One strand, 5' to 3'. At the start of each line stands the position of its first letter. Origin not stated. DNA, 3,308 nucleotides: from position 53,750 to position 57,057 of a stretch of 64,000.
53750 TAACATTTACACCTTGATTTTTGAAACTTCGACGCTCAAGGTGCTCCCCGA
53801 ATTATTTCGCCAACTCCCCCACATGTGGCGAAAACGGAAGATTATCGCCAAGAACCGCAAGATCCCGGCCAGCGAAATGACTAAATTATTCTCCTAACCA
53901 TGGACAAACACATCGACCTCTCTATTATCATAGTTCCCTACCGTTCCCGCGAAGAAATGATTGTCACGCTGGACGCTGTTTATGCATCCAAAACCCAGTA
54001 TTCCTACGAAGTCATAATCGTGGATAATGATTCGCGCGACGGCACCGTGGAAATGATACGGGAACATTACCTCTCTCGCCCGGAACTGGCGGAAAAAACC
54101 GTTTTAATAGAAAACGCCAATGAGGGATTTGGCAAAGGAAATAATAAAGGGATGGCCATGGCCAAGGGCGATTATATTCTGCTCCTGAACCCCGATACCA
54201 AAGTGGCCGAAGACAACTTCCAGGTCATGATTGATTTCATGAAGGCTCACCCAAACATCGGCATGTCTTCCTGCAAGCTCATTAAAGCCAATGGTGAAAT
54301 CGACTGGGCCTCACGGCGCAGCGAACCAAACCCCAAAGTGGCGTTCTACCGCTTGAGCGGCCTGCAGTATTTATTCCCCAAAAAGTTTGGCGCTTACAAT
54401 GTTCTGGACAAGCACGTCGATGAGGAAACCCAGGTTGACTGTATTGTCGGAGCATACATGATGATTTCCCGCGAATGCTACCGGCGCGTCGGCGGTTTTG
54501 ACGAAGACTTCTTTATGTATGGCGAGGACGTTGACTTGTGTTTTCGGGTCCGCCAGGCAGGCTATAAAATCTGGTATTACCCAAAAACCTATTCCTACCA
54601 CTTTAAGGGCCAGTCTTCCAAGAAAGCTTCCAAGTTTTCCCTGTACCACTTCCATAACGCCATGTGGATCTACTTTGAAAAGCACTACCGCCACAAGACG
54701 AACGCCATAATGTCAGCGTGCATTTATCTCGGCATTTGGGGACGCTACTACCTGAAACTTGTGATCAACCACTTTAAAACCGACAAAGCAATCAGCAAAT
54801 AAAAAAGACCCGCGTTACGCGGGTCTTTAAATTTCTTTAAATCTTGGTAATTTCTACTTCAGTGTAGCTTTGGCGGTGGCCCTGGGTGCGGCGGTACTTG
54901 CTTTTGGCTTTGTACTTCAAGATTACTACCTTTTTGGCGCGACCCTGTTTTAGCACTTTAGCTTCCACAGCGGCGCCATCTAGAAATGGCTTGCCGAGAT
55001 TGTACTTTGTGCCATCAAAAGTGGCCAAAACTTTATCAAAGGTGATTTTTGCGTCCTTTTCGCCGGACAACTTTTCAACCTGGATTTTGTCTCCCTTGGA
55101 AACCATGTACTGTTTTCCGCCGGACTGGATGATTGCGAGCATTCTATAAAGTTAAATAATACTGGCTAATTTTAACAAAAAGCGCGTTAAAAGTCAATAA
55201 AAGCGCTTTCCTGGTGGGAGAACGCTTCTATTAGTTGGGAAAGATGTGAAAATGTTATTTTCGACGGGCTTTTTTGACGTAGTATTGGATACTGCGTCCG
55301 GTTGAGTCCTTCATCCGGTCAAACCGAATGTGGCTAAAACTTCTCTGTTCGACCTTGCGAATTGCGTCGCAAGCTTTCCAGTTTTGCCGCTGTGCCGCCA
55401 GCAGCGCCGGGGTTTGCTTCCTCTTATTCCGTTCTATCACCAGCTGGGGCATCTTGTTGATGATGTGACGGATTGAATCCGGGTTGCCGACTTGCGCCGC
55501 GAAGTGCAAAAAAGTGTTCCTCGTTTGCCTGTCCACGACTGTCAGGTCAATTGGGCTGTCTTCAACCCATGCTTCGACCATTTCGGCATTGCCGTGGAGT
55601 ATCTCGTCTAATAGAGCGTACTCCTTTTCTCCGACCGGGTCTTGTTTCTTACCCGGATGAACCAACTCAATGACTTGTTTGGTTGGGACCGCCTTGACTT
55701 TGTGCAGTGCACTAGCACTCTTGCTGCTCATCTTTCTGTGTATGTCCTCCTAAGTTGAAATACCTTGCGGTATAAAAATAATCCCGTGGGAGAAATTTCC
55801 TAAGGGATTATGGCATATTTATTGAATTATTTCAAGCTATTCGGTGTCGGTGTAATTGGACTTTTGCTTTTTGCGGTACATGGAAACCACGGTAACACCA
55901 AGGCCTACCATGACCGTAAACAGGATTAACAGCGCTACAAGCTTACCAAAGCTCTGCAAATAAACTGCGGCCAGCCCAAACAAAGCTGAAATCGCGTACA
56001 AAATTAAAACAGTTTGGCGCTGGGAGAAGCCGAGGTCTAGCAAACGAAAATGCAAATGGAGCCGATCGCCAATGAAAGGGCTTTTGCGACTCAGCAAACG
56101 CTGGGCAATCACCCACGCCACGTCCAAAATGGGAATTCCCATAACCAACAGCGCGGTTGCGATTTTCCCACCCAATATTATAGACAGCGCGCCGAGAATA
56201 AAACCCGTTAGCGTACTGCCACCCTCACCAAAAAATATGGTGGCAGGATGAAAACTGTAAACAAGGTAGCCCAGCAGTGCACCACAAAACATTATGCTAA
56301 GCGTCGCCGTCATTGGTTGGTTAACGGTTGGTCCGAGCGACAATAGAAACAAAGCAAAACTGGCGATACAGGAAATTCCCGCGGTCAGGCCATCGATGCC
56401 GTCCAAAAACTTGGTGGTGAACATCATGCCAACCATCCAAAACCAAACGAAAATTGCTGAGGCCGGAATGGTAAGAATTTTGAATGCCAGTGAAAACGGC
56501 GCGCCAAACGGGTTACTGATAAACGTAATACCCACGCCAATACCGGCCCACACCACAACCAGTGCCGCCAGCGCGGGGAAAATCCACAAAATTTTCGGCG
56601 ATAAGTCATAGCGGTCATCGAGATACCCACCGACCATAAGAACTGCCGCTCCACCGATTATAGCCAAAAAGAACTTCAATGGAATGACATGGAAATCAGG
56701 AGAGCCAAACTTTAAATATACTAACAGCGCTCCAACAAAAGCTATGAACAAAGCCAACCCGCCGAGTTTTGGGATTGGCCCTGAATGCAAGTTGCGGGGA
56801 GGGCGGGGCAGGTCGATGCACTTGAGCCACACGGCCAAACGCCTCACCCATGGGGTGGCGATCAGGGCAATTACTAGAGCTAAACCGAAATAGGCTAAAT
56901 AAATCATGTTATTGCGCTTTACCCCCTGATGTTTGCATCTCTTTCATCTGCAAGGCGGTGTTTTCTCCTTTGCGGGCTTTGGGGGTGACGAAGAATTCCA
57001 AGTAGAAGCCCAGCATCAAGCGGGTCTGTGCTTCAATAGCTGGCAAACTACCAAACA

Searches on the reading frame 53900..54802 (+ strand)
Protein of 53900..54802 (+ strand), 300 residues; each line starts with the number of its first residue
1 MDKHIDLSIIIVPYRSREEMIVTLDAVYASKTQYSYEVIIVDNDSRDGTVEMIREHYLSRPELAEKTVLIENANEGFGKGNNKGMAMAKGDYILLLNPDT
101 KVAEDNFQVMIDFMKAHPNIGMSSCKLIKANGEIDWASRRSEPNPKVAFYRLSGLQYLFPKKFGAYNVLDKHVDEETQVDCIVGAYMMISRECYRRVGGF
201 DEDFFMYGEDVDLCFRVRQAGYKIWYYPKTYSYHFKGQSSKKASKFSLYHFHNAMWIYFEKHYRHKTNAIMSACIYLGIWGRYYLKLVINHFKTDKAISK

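Call 79: search_protein_families(library=pfam, proteins=[window:53900-54802:+], max_evalue=0.00001)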
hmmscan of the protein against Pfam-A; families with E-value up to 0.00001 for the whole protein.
window:53900-54802:+ (300 aa): 6 families
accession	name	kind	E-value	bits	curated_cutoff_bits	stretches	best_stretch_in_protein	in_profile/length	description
PF00535.33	Glycos_transf_2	-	4.5e-21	75.9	23.3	1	8-151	1-132/168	Glycosyl transferase family 2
PF13641.12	Glyco_tranf_2_3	-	2.9e-14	54.1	27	1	7-244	3-221/230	Glycosyltransferase like family 2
PF13632.12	Glyco_trans_2_3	-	3.1e-11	43.9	27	1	92-240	1-126/198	Glycosyl transferase family group 2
PF10111.15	Glyco_tranf_2_2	-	7.9e-11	42.4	27.3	1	10-237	2-219/276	Glycosyltransferase like family 2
PF02709.20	Glyco_transf_7C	-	1.2e-08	34.9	23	1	176-235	13-75/78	N-terminal domain of galactosyltransferase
PF13712.12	Glyco_tranf_2_5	-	1.1e-06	29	27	1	67-225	32-178/210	Glycosyltransferase like family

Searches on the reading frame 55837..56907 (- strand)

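Call 79: search_protein_families(library=pfam, proteins=[window:55837-56907:-], max_evalue=0.00001)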
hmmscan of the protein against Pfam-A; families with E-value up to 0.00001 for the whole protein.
window:55837-56907:- (356 aa): 1 family
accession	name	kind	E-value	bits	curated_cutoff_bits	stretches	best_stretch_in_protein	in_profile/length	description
PF00953.26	Glycos_transf_4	-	4.7e-24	85.6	27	1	81-245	2-159/160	Glycosyl transferase family 4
